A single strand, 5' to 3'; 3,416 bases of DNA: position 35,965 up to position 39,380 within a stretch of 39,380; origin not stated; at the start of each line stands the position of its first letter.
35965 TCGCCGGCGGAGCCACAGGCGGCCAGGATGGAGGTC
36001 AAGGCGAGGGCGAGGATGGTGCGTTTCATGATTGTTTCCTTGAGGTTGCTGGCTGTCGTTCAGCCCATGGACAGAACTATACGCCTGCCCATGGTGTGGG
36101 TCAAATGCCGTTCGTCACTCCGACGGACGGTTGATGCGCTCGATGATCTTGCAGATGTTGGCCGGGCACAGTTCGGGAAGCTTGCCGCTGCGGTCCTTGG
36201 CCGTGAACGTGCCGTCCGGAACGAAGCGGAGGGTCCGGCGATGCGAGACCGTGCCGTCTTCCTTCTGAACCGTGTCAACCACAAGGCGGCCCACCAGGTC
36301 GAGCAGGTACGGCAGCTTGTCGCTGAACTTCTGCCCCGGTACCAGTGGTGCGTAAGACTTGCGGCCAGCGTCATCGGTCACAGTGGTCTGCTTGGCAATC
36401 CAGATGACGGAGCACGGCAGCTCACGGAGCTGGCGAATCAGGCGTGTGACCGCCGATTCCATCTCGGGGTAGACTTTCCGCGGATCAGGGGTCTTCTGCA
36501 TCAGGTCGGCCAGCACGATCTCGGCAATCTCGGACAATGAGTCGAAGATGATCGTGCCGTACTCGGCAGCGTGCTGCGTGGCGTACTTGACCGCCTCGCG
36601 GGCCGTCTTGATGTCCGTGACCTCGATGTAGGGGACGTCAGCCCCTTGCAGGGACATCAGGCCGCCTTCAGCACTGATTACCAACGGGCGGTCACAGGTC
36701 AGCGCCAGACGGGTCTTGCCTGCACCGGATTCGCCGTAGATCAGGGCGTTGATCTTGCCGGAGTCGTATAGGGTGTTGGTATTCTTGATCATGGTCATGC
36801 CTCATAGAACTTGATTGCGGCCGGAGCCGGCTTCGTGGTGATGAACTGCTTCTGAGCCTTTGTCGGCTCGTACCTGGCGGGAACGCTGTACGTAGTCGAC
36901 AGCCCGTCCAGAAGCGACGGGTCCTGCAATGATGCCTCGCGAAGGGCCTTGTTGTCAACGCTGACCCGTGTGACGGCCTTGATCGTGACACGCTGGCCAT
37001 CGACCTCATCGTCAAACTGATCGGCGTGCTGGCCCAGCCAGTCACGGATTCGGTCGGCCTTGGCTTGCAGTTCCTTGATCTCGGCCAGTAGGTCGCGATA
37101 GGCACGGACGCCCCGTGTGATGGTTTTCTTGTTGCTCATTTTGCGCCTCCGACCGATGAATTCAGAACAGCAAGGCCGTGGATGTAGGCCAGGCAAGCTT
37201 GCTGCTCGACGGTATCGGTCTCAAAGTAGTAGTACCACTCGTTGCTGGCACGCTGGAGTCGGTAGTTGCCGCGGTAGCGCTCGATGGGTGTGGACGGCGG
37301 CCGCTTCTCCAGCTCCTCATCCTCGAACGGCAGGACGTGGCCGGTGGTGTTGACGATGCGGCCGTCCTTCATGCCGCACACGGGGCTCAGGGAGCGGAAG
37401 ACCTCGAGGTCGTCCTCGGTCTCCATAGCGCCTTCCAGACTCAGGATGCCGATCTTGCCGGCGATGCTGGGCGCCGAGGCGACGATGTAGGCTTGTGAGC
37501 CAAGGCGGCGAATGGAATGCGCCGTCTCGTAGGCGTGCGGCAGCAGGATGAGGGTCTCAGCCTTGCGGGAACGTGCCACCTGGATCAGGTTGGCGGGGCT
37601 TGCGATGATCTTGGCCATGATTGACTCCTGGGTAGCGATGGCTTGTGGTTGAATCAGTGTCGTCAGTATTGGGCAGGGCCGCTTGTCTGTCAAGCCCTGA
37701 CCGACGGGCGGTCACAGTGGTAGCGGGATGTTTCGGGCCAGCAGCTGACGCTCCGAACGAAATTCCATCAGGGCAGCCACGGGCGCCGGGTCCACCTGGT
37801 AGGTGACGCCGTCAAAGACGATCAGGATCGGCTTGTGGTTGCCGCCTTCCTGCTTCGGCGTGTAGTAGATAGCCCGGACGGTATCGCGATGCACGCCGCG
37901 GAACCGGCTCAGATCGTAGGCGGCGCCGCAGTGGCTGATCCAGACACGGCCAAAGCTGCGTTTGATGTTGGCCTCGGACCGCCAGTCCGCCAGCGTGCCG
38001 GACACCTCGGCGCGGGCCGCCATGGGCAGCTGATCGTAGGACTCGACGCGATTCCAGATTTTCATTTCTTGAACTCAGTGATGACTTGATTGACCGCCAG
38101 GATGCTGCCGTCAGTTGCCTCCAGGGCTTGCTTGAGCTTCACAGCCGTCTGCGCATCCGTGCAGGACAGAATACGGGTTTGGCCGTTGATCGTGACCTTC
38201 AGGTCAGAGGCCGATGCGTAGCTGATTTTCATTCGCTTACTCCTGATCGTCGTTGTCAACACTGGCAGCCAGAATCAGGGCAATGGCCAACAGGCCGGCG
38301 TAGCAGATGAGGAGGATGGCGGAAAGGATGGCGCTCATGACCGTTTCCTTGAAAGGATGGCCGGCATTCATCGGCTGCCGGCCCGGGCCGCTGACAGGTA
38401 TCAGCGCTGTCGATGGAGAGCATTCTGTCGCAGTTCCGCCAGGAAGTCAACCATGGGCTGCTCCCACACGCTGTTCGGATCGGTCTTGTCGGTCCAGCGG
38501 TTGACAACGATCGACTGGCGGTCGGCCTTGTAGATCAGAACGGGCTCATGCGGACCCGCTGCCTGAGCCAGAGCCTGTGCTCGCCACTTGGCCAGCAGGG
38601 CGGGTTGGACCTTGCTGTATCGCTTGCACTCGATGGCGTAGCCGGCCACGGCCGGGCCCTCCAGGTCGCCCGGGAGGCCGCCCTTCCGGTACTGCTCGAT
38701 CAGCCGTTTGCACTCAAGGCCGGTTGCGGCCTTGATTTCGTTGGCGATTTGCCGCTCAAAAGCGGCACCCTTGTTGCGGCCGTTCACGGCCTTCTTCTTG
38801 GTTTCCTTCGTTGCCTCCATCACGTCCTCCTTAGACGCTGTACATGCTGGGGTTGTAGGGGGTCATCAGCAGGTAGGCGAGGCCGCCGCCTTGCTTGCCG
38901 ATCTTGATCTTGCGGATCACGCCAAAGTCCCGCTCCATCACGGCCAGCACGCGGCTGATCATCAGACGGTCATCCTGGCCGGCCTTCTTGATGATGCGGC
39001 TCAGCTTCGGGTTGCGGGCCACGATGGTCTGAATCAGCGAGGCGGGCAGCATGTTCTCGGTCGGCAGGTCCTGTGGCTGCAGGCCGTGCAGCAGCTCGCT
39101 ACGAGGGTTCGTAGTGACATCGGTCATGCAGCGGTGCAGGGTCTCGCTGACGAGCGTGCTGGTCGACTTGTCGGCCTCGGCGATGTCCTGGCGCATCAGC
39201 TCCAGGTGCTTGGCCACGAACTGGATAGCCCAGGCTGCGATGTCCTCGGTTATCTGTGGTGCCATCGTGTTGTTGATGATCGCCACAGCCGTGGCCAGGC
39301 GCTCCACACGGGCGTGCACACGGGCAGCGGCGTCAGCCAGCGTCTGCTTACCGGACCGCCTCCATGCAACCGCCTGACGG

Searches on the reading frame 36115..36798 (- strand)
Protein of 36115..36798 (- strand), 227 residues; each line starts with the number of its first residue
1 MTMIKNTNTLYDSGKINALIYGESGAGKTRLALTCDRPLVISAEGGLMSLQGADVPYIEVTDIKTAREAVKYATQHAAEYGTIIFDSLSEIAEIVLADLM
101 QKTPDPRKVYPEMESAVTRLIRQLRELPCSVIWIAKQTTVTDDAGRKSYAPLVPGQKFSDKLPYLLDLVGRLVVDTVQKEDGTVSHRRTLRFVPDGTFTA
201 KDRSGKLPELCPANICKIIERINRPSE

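Call 52: search_protein_families(library=phrogs, proteins=[window:36115-36798:-], max_evalue=0.00001)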
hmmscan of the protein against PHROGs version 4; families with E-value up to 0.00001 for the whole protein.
window:36115-36798:- (227 aa): 2 families
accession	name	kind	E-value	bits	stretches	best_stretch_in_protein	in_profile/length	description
phrog_124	-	DNA, RNA and nucleotide metabolism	8.2e-51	174.5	1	3-224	28-259/382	Sak4-like ssDNA annealing protein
phrog_1366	-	unknown function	1.2e-06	29.3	1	15-176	14-198/307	-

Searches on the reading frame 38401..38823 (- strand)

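Call 52: search_protein_families(library=phrogs, proteins=[window:38401-38823:-], max_evalue=0.00001)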
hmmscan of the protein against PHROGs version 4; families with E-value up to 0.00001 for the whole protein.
window:38401-38823:- (140 aa): 1 family
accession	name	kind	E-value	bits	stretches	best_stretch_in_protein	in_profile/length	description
phrog_244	-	DNA, RNA and nucleotide metabolism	1.7e-15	58.8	1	11-104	4-96/186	RusA-like Holliday junction resolvase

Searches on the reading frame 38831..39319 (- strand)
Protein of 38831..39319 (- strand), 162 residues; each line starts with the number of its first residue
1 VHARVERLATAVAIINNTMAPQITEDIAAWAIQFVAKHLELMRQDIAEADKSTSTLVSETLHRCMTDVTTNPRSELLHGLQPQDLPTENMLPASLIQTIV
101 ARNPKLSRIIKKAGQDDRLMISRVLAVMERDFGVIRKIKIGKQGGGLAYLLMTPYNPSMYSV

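Call 52: search_protein_families(library=phrogs, proteins=[window:38831-39319:-], max_evalue=0.00001)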
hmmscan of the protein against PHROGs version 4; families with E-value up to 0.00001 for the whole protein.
window:38831-39319:- (162 aa): 1 family
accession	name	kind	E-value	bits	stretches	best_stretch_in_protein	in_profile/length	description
phrog_3022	-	DNA, RNA and nucleotide metabolism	1.4e-07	31.3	1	2-129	642-762/788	DNA primase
